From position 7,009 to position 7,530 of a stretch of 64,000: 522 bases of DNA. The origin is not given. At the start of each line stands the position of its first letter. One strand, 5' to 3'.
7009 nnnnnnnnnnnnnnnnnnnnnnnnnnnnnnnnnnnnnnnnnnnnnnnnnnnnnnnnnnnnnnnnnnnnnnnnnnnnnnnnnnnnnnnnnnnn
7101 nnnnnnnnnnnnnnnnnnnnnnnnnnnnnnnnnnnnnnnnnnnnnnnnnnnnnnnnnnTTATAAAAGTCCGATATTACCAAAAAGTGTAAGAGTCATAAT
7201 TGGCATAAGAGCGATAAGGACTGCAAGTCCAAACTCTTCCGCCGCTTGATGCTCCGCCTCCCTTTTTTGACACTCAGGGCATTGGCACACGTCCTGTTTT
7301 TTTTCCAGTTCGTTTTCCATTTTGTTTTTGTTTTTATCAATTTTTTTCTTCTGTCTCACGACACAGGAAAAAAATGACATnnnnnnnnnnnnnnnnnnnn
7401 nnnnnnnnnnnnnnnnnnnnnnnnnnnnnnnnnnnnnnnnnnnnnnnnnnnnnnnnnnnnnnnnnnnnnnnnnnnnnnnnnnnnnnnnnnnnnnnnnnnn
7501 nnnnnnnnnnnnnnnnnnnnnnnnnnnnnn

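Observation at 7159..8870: Large orphan protein with possible RelA/SpoT-like nucleotidyltransferase segment plus tiny CxCxxC membrane protein, upstream of tRNA-Asn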

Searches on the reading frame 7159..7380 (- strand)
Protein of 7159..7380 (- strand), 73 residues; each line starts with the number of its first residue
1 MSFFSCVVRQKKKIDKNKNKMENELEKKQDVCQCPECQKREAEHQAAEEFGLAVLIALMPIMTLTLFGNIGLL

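Call 4: search_protein_families(library=pfam, proteins=[window:7159-7380:-], max_evalue=1)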
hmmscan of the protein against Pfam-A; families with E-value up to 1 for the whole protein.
window:7159-7380:- (73 aa): 1 family
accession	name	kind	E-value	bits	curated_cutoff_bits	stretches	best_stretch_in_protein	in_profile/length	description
PF12994.12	DUF3878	-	0.067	12.9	27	1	9-54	244-289/300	Domain of unknown function, E. rectale Gene description (DUF3878)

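Call 5: search_protein_families(library=ncbifam, proteins=[window:7159-7380:-], max_evalue=1)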
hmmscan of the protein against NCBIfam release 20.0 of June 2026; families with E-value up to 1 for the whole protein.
window:7159-7380:- (73 aa): 1 family
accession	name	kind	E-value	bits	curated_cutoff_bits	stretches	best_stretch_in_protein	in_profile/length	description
NF009828.0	PRK13303.1-3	subfamily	0.058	12.5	177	1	5-65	27-90/263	aspartate dehydrogenase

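Call 8: search_protein_families(library=padloc, proteins=[window:7159-7380:-], max_evalue=1)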
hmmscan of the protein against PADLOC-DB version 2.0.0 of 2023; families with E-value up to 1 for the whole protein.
window:7159-7380:- (73 aa): 0 families

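Call 9: search_protein_families(library=phrogs, proteins=[window:7159-7380:-], max_evalue=1)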
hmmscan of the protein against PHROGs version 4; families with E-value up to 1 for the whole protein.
window:7159-7380:- (73 aa): 4 families
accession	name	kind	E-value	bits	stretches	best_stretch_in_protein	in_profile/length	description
phrog_2546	-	unknown function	0.0021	19.3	1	9-45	100-136/180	-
phrog_3845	-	unknown function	0.01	16.7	1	10-59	133-183/216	-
phrog_9859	-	unknown function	0.078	14.2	1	18-44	40-66/116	-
phrog_32850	-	unknown function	0.66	11.6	1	4-29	46-71/73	-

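Call 66: list_cluster_members(proteins=[window:7162-7380:-, window:7162-7320:-, P0001])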
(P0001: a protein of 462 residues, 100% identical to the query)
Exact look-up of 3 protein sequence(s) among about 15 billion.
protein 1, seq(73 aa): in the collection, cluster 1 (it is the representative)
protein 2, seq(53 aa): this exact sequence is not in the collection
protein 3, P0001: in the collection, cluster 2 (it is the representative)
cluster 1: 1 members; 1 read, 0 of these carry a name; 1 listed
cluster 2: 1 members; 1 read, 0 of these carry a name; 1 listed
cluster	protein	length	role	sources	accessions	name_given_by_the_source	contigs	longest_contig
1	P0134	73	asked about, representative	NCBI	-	-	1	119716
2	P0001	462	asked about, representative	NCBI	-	-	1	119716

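Call 68: find_homologous_proteins(query=P0134, max_evalue=10)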
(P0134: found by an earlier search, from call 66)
Query P0134 (73 aa): 7 proteins with E <= 10 among 7 candidates.
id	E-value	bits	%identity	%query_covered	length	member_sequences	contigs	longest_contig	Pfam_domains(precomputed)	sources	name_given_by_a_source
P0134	4.2e-41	155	100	100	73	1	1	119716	-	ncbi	-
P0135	3.1e-20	89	65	86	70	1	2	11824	-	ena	-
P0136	6.1e-19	85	69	84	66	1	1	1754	-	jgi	-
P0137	4.4e-17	79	64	84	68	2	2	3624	-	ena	-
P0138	9.6e-16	75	72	73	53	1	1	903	-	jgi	-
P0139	1.3e-15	75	68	73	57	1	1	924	-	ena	-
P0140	1.6e-14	71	70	73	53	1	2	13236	-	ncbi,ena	-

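Call 70: find_encoding_contigs(protein=P0140, flank=5000, max_places=2)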
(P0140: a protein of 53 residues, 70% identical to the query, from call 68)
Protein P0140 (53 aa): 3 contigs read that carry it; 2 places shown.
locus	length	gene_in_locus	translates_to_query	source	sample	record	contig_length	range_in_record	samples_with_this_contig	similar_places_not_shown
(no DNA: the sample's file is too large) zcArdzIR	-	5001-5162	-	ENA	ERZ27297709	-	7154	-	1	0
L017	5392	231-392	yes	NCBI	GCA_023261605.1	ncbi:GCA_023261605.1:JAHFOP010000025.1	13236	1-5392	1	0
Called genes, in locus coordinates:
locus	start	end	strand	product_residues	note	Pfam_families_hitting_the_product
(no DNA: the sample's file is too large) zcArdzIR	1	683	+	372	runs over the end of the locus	-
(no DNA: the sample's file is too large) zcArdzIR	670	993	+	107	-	-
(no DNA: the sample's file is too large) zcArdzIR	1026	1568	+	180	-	-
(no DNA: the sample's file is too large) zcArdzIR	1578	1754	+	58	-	PF08279:HTH_11 (weak), PF12728:HTH_17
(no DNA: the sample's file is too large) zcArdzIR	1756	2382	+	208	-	-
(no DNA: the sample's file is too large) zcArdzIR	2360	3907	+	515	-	PF00239:Resolvase, PF07508:Recombinase, PF13408:Zn_ribbon_recom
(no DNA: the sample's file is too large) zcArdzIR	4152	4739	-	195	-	-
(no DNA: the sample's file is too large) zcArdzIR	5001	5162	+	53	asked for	-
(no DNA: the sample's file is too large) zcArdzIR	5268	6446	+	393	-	?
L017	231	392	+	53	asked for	-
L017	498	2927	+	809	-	PF13491:FtsK_4TM, PF17854:FtsK_alpha, PF01580:FtsK_SpoIIIE, PF09397:FtsK_gamma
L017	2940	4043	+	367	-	PF13413:HTH_25, PF09136:Glucodextran_B, PF13464:RodZ_C (weak)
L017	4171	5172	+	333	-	PF00154:RecA_N, PF08423:Rad51, PF06745:ATPase (weak), PF13481:AAA_25 (faint), PF01637:ATPase_2 (weak), PF21096:RecA_C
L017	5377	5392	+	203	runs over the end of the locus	PF00334:NDK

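Call 71: find_encoding_contigs(protein=P0135, flank=5000, max_places=2)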
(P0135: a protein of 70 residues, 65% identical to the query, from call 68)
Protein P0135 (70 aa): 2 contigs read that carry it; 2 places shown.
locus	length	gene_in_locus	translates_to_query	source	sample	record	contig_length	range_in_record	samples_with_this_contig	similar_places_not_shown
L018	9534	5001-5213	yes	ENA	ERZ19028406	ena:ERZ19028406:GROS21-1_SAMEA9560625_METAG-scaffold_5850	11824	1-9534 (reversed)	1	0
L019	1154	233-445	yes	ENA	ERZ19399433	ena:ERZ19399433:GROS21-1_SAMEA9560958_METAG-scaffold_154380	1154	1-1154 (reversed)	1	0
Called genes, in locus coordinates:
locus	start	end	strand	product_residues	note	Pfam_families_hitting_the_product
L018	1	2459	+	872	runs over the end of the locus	PF00270:DEAD (weak), PF04851:ResIII, PF27159:HI_1054_N, PF27365:HI_1054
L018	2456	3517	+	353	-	PF00239:Resolvase, PF07508:Recombinase, PF13408:Zn_ribbon_recom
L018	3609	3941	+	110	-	-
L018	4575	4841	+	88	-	-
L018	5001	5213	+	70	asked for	-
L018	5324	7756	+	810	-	PF13491:FtsK_4TM, PF17854:FtsK_alpha, PF01580:FtsK_SpoIIIE, PF09397:FtsK_gamma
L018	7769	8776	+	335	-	PF13413:HTH_25, PF09136:Glucodextran_B, PF13464:RodZ_C (weak)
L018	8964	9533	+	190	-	?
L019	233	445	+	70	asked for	-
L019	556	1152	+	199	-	?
